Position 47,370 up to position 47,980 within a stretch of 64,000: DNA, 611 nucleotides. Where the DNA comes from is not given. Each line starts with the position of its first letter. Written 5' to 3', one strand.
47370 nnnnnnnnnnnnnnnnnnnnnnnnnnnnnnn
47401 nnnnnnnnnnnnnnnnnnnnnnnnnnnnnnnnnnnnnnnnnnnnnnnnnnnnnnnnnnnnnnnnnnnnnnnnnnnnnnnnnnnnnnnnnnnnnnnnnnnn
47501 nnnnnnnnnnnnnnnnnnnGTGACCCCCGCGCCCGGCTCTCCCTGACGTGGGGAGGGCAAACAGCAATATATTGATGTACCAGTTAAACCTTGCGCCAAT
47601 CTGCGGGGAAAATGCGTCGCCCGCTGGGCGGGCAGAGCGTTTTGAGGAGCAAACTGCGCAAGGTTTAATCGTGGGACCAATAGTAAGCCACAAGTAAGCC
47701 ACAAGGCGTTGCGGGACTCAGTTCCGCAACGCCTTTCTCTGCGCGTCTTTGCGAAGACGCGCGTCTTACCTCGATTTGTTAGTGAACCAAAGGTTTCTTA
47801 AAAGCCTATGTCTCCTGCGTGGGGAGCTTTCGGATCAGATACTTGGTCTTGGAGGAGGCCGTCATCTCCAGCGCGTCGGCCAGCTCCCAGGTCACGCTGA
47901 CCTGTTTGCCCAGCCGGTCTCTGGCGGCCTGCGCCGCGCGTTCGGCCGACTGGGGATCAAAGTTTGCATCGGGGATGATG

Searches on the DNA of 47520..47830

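Call 76: search_rna_families(source=window, start=47520, end=47830, threshold=evalue, max_evalue=1)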
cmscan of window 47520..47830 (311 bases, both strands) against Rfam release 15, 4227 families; matches with E-value up to 1: 3.
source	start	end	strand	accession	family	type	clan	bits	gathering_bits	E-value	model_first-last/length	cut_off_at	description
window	47605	47738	+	RF02865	ncS01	Gene; sRNA;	-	30.1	58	0.0013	1-110/110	no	Burkholderia sRNA 1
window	47700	47794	-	RF02865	ncS01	Gene; sRNA;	-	22.1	58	0.073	1-110/110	no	Burkholderia sRNA 1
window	47698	47771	+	RF02869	ncS025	Gene; sRNA;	-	20.4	46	0.16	1-85/85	no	Burkholderia sRNA 25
